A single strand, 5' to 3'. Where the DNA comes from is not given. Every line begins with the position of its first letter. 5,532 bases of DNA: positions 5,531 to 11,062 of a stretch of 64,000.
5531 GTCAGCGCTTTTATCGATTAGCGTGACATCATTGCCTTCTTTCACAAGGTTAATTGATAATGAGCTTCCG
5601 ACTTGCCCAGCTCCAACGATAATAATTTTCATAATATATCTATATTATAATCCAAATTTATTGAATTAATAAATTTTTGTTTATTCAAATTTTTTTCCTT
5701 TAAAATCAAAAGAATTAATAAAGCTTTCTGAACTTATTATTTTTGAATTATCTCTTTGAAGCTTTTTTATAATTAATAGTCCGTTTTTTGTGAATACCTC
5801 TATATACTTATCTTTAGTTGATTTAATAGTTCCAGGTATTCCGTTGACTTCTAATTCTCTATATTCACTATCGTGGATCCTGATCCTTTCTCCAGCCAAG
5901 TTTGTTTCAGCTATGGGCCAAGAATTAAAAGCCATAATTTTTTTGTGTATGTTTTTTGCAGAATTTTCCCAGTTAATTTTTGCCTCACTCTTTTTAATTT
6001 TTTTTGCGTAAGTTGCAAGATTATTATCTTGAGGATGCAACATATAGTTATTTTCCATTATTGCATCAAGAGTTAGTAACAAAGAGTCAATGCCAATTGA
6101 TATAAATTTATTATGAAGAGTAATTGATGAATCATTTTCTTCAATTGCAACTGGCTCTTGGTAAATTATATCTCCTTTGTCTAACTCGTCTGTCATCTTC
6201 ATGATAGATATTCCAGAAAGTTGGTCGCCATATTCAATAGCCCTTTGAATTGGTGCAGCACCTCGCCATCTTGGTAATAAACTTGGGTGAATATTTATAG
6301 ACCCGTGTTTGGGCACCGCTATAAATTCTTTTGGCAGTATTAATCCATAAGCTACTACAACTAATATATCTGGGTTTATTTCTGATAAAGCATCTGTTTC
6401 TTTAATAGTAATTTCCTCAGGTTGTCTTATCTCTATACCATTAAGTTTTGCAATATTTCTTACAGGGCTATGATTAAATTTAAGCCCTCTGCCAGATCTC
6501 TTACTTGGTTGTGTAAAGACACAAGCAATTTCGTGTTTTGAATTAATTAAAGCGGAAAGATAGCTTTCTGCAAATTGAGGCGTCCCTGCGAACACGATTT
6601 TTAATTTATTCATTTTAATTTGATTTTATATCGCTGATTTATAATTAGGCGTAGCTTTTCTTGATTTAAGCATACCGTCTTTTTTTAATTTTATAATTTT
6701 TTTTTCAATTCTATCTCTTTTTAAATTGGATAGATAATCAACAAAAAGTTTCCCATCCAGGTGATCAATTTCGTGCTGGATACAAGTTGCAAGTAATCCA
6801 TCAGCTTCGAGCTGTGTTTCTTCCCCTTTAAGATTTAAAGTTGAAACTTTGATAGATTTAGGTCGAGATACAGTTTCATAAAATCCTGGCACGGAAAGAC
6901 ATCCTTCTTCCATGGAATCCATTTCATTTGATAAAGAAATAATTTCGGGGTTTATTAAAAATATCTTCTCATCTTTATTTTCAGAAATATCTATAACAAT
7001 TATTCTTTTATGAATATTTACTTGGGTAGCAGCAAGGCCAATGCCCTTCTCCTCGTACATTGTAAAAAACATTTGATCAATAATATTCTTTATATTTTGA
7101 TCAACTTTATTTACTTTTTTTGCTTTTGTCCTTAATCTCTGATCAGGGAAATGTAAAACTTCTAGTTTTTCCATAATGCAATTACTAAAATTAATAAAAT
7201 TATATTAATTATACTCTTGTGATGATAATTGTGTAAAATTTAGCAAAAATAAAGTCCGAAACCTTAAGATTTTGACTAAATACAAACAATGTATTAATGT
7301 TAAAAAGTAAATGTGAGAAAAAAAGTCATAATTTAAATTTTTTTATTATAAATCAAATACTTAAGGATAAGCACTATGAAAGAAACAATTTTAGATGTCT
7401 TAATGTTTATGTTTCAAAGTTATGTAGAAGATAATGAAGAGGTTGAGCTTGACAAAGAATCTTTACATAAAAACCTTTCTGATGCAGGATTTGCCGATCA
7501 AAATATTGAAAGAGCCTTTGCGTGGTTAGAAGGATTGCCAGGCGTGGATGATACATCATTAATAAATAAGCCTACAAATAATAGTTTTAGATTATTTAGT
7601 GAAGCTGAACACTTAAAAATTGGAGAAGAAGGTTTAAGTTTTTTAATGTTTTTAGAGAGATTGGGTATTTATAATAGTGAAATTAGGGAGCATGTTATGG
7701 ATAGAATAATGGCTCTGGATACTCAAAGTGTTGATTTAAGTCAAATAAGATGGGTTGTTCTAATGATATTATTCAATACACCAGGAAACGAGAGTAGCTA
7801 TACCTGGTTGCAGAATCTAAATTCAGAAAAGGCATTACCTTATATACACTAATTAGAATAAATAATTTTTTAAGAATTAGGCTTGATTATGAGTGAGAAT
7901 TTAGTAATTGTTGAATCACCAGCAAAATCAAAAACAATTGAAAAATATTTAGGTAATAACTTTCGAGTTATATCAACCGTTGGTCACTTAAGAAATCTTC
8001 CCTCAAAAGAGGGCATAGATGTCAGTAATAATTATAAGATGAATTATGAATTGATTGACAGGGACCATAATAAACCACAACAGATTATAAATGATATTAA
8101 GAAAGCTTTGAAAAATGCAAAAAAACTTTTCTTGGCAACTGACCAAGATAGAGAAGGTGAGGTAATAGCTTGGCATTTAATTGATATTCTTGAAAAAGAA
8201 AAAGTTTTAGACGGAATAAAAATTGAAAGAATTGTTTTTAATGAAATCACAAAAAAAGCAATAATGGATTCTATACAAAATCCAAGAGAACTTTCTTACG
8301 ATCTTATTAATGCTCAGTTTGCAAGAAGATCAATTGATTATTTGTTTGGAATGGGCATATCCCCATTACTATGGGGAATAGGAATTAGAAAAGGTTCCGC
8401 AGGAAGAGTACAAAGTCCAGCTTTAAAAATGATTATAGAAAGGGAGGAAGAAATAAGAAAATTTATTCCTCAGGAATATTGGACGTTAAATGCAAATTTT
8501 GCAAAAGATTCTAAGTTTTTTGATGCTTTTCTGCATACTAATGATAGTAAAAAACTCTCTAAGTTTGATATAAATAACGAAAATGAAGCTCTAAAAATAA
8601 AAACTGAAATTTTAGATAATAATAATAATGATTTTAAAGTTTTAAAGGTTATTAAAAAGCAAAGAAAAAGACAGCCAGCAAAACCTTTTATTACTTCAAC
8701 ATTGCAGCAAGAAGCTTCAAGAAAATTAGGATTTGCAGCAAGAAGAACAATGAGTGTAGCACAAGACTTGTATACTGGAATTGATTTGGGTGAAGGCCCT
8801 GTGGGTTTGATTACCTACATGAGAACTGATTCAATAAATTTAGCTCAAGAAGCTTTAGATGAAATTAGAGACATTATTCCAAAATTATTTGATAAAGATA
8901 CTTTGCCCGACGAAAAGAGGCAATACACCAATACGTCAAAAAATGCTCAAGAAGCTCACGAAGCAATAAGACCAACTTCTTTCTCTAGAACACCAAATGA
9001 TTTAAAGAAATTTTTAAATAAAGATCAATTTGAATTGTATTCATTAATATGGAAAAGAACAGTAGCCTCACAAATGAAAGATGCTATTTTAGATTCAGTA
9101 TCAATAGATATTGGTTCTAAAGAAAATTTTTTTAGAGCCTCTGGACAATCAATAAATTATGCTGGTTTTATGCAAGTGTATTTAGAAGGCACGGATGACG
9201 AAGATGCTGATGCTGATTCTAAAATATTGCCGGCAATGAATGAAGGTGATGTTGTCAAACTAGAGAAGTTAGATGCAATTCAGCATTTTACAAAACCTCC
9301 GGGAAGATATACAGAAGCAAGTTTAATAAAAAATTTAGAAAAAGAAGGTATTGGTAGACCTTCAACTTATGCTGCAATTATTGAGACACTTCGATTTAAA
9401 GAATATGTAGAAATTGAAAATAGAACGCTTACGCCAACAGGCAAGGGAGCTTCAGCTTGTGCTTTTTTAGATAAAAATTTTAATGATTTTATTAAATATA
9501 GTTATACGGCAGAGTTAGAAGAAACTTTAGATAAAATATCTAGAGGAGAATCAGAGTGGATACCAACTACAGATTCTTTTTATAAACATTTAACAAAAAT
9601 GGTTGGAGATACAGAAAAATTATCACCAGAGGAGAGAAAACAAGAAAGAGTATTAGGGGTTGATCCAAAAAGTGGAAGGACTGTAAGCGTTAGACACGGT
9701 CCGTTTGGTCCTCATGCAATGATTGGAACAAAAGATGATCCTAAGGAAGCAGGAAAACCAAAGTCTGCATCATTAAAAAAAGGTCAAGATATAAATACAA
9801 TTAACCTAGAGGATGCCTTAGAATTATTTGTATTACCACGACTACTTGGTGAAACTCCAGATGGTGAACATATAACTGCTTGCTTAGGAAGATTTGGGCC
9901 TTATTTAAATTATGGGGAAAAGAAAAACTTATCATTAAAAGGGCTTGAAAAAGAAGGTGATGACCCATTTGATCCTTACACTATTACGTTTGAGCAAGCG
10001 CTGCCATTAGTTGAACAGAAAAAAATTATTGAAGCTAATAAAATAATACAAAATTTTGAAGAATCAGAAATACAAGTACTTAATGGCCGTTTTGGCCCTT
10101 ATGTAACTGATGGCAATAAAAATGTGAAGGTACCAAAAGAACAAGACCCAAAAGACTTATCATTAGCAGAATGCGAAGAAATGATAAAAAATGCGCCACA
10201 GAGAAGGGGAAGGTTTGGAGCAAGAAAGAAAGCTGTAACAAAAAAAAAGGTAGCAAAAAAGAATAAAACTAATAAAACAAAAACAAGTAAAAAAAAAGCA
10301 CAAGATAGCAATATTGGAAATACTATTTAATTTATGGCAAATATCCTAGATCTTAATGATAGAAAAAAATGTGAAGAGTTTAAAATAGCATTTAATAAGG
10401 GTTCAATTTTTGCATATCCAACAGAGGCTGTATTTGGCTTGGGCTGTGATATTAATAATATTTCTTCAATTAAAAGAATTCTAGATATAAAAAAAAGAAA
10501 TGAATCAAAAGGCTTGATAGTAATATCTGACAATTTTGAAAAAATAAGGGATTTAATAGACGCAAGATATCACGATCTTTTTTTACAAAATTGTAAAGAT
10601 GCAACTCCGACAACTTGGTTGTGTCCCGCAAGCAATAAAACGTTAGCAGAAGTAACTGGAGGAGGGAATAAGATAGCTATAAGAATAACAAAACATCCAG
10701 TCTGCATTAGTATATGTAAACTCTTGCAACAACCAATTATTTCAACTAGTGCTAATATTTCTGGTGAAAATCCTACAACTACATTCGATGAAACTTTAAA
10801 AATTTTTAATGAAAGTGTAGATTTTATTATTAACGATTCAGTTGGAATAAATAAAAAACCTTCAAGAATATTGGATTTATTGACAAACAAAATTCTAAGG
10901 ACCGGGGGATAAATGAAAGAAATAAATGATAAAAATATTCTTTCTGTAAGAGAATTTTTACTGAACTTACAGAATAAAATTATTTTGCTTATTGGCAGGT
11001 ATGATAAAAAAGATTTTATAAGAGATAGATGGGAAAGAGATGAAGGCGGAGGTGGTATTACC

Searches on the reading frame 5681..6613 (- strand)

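Call 38: search_protein_families(library=ncbifam, max_evalue=1e-10, proteins=[window:5681-6613:-])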
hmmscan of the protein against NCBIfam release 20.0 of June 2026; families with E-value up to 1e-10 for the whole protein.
window:5681-6613:- (310 aa): 7 families
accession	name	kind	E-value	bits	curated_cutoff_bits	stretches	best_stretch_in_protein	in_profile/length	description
TIGR00460.1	fmt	equivalog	1.5e-82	277.2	201.5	1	4-302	1-304/315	methionyl-tRNA formyltransferase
NF005998.1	PRK08125.1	equivalog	1.5e-42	145.9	777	1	14-301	11-295/649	bifunctional UDP-4-amino-4-deoxy-L-arabinose formyltransferase/UDP-glucuronic acid oxidase ArnA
NF005414.0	PRK06988.1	equivalog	2.7e-33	115.3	316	1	6-301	5-304/311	formyltransferase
TIGR00639.1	PurN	equivalog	5.4e-18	65.2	150.1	1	73-171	72-170/192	phosphoribosylglycinamide formyltransferase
TIGR00655.1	PurU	equivalog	9.4e-16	58.2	285.95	1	70-169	150-249/280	formyltetrahydrofolate deformylase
NF004684.0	PRK06027.1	subfamily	6.3e-15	55.6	223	1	69-191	154-276/286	formyltetrahydrofolate deformylase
NF005755.0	PRK07579.1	equivalog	1.6e-13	51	238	1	105-204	88-186/245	dTDP-4-amino-4,6-dideoxyglucose formyltransferase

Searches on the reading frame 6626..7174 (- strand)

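Call 38: search_protein_families(library=ncbifam, max_evalue=1e-10, proteins=[window:6626-7174:-])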
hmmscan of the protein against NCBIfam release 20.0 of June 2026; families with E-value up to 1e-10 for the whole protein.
window:6626-7174:- (182 aa): 6 families
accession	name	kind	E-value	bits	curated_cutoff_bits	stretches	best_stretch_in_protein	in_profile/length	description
TIGR00079.1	pept_deformyl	equivalog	5.3e-60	201.6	103.95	1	4-161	2-160/161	peptide deformylase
NF001159.1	PRK00150.1-3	subfamily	5.7e-52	175.6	125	1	4-162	3-164/167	peptide deformylase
NF009484.0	PRK12846.1-5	equivalog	8.8e-44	149.2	190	1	4-165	4-164/165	peptide deformylase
NF009483.0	PRK12846.1-4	equivalog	5.9e-32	110.8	267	1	10-164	10-171/193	peptide deformylase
NF011189.0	PRK14595.1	equivalog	1.7e-24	86.4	232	1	13-152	13-150/162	peptide deformylase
NF006670.0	PRK09218.1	equivalog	3.3e-22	78.9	162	1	12-143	10-135/136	peptide deformylase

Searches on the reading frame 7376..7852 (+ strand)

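Call 38: search_protein_families(library=ncbifam, max_evalue=1e-10, proteins=[window:7376-7852:+])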
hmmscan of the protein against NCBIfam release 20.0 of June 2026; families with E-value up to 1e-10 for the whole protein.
window:7376-7852:+ (158 aa): 1 family
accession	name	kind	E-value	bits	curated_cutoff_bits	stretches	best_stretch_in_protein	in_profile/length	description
NF002897.0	PRK03430.1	equivalog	2.2e-42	144.8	191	1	5-151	1-150/157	DUF494 family protein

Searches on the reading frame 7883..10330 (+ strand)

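Call 38: search_protein_families(library=ncbifam, max_evalue=1e-10, proteins=[window:7883-10330:+])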
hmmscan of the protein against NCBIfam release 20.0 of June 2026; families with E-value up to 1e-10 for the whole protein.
window:7883-10330:+ (815 aa): 12 families
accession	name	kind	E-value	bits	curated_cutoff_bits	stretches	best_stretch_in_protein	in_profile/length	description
NF006451.0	PRK08780.1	equivalog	0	1044.4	1265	1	3-807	1-798/824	DNA topoisomerase I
TIGR01051.1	topA_bact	equivalog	6.3e-209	696.1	456.4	1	7-615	1-620/632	type I DNA topoisomerase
NF004966.0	PRK06319.1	equivalog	1.2e-167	559.6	868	1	3-579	1-582/862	DNA topoisomerase I/SWI domain fusion protein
TIGR01057.1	topA_arch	equivalog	1.5e-82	277.8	458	1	25-579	38-570/618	DNA topoisomerase I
NF004438.0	PRK05776.1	equivalog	1.5e-77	261.3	793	1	24-574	48-579/677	DNA topoisomerase I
TIGR01054.1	rgy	equivalog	5.4e-76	256.1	471.7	1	64-571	704-1170/1172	reverse gyrase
NF005829.0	PRK07726.1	subfamily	5.2e-75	253.4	597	1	66-590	80-609/669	DNA topoisomerase 3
TIGR01056.1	topB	subfamily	2.7e-69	234.4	515.75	1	64-590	80-606/706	DNA topoisomerase III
NF005555.0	PRK07220.1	equivalog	5.7e-64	216.7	635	1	56-604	72-602/740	DNA topoisomerase I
NF011532.0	PRK14973.1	equivalog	3.2e-61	207.2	930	1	56-616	71-611/936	DNA topoisomerase I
NF006032.0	PRK08173.1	equivalog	1.5e-49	168.5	1058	1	22-573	31-600/863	DNA topoisomerase III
NF011313.0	PRK14724.1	equivalog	7.6e-35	120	1088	1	20-573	33-620/988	DNA topoisomerase III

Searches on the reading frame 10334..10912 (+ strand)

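Call 38: search_protein_families(library=ncbifam, max_evalue=1e-10, proteins=[window:10334-10912:+])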
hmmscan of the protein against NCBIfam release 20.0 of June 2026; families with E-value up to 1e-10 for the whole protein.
window:10334-10912:+ (192 aa): 2 families
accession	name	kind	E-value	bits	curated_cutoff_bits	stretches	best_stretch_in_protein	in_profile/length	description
NF007919.1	PRK10634.1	equivalog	6.3e-48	162.6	175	1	19-189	4-176/176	L-threonylcarbamoyladenylate synthase type 1 TsaC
TIGR00057.1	TIGR00057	equivalog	1.1e-33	116.1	123.2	1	12-191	10-191/202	L-threonylcarbamoyladenylate synthase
